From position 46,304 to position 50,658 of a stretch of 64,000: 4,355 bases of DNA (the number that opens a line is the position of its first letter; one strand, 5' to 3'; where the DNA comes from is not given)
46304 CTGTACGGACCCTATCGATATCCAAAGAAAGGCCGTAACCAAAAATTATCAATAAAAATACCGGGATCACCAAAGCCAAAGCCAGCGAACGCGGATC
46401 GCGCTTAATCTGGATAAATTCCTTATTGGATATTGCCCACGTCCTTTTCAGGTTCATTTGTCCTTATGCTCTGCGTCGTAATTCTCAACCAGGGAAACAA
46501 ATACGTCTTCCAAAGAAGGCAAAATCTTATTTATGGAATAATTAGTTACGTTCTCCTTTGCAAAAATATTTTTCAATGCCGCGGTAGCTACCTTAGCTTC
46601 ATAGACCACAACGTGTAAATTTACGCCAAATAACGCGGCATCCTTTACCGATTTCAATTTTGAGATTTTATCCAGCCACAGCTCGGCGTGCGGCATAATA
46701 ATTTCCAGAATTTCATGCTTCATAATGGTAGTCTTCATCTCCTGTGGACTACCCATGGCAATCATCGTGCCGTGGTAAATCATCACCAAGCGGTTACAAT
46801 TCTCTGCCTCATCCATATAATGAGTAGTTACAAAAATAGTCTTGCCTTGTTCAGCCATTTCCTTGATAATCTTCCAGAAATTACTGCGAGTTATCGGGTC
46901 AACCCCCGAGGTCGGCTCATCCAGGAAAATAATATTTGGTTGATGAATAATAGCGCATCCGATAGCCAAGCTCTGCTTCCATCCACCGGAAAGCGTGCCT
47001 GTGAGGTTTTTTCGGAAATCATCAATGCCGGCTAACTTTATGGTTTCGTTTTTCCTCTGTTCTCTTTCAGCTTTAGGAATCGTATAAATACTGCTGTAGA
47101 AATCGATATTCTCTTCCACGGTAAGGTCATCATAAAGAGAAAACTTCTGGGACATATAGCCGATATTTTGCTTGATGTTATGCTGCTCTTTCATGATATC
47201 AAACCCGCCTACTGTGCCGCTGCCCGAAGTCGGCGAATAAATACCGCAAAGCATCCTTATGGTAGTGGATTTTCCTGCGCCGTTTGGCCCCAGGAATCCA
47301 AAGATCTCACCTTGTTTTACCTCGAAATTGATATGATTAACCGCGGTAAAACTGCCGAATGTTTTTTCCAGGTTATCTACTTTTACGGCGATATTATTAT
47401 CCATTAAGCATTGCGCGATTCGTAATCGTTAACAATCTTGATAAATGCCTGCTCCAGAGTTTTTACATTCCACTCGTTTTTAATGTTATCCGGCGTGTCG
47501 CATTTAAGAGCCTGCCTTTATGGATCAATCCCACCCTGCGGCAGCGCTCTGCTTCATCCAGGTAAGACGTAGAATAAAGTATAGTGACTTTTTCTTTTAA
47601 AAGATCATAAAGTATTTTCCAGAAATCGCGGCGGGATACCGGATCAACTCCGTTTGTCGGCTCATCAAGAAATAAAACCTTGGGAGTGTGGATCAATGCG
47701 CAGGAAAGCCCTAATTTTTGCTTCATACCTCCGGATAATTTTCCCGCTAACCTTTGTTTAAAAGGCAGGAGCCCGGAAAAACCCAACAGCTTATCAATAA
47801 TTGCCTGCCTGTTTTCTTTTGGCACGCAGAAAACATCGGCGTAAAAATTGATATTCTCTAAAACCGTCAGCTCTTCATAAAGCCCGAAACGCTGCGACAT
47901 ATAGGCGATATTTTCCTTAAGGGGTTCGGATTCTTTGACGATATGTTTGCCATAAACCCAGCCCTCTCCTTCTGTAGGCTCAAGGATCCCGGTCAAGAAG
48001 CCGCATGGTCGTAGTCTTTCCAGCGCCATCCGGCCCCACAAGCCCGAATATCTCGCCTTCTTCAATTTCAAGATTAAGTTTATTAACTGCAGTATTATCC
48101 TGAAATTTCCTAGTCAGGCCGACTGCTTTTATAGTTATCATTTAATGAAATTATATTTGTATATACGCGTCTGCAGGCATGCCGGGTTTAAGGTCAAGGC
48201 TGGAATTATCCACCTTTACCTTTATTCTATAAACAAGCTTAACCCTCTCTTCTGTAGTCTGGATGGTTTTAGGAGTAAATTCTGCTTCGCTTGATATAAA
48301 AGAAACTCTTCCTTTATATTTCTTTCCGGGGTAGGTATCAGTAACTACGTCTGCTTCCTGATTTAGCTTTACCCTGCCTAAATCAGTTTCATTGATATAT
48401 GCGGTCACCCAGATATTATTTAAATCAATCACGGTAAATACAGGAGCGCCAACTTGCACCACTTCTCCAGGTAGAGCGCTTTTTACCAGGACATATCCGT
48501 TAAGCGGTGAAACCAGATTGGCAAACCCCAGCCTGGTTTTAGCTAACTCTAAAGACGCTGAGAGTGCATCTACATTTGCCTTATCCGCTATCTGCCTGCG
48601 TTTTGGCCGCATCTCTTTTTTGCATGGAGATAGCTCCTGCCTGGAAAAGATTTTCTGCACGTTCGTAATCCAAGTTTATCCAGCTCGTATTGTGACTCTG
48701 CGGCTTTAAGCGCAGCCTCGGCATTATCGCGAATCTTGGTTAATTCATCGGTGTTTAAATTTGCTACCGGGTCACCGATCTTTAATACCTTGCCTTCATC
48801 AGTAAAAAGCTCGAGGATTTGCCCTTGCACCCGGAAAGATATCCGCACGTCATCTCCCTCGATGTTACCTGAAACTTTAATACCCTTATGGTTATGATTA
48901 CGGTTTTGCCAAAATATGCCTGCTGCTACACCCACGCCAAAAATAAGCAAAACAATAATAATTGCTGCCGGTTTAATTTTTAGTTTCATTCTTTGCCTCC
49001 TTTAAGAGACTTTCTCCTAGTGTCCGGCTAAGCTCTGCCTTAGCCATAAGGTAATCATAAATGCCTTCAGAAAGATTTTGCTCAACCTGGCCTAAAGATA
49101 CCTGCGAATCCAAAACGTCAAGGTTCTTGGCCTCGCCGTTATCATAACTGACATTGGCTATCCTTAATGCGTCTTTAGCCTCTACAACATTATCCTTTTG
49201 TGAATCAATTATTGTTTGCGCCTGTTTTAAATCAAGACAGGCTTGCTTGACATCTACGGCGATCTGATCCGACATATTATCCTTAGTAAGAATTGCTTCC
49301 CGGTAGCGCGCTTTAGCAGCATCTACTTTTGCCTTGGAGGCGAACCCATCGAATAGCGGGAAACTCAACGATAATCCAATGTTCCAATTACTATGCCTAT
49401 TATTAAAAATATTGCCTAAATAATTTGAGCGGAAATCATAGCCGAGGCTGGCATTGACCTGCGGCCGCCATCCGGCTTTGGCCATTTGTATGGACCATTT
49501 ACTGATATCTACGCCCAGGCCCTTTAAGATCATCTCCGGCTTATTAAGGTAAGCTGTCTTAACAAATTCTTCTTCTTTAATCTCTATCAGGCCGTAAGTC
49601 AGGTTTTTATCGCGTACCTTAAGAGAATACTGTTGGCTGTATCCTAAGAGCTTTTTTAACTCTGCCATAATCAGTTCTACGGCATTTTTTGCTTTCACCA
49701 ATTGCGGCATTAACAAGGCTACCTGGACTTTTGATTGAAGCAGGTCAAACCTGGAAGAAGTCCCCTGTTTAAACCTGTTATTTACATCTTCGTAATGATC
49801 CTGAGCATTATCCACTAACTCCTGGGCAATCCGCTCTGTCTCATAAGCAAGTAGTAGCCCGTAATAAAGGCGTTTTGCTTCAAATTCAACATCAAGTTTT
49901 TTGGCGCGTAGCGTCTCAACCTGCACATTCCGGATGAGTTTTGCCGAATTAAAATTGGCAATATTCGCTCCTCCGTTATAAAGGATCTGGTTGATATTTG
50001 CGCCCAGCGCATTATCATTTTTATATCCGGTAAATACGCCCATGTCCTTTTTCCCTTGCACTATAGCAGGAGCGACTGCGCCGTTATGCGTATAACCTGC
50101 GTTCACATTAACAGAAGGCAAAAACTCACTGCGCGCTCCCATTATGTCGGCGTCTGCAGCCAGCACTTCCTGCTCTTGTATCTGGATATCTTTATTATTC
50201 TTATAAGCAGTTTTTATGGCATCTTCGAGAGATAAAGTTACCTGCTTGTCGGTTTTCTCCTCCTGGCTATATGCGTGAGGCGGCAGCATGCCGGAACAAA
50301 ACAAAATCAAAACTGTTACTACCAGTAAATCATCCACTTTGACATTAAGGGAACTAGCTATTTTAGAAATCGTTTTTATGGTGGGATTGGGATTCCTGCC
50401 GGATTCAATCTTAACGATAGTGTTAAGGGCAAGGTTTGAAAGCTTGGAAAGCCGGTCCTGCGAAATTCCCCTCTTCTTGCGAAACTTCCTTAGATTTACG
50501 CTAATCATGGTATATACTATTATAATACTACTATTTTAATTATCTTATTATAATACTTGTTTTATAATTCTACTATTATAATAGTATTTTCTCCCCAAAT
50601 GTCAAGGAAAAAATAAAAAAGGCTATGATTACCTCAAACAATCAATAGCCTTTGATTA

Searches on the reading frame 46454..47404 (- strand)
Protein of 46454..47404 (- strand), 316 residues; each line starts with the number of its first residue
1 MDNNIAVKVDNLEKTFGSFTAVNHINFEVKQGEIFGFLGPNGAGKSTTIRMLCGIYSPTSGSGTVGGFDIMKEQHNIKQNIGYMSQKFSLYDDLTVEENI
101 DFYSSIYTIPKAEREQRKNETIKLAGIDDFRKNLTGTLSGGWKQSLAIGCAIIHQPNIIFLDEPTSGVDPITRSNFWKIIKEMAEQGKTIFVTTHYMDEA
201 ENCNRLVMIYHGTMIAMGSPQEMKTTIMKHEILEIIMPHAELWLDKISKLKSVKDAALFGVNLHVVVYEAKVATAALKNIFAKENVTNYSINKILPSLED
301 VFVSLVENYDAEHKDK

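Call 22: find_related_loci(query=window:46454-47404:-, collection=metagenome_contigs, flank=10000)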
Query window:46454-47404:- (316 aa) in metagenome_contigs; peptide patterns used: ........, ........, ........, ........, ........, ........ (x = any residue, [..] = any of these).
197 stretches matched a pattern; 11 encode a relative of the query (tblastn E <= 1e-3); 11 distinct loci.
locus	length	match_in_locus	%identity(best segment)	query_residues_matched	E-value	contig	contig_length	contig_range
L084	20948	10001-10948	78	1-316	9e-176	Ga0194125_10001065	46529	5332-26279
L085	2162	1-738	77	71-316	5e-139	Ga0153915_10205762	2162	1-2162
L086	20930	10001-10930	54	6-316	5e-110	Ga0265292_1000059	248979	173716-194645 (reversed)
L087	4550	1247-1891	25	7-225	8e-22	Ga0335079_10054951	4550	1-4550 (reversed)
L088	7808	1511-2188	29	1-215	5e-20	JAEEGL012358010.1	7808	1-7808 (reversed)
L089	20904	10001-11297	26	7-235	6e-20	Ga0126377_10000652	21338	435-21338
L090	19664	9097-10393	26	7-235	1e-19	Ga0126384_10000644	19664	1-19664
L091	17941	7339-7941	27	1-195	6e-18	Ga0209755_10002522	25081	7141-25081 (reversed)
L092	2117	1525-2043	27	7-169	1e-16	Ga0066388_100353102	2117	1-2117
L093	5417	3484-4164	25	7-215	5e-16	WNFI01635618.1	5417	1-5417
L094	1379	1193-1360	36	7-62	3e-8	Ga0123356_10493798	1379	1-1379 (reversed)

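Call 62: search_protein_families(library=pfam, proteins=[window:46454-47404:-], max_evalue=0.00001)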
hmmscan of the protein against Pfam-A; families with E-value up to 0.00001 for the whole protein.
window:46454-47404:- (316 aa): 2 families
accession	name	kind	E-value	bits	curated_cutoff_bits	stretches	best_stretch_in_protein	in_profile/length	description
PF00005.33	ABC_tran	-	5.9e-33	114.8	25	1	23-166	2-137/137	ABC transporter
PF13304.12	AAA_21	-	1.5e-07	32.2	27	0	141-195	241-298/304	AAA domain, putative AbiEii toxin, Type IV TA system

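Call 65: search_protein_families(library=pfam, proteins=[L084:6881-8440:+], max_evalue=0.001)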
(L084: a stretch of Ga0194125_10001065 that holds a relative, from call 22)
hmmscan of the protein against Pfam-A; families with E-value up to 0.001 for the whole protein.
L084:6881-8440:+ (520 aa): 2 families
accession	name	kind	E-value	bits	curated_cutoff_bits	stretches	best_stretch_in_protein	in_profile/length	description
PF02321.23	OEP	-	1.6e-64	217.6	22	2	320-502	2-184/187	Outer membrane efflux protein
PF12802.13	MarR_2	-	0.00033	21.2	27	1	12-55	7-49/61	MarR family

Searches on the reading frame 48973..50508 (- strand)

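Call 62: search_protein_families(library=pfam, proteins=[window:48973-50508:-], max_evalue=0.00001)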
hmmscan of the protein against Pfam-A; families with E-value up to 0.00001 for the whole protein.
window:48973-50508:- (511 aa): 4 families
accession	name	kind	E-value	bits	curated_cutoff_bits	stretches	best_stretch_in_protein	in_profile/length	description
PF02321.23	OEP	-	7.6e-74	248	22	2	313-498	2-187/187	Outer membrane efflux protein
PF01381.28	HTH_3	-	2.2e-12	47.3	23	1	6-61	1-55/55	Helix-turn-helix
PF13443.12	HTH_26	-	6.9e-10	39.5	22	1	5-63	1-59/63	Cro/C1-type HTH DNA-binding domain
PF12844.13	HTH_19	-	2.8e-07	30.8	30.2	1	5-62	3-59/64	Helix-turn-helix domain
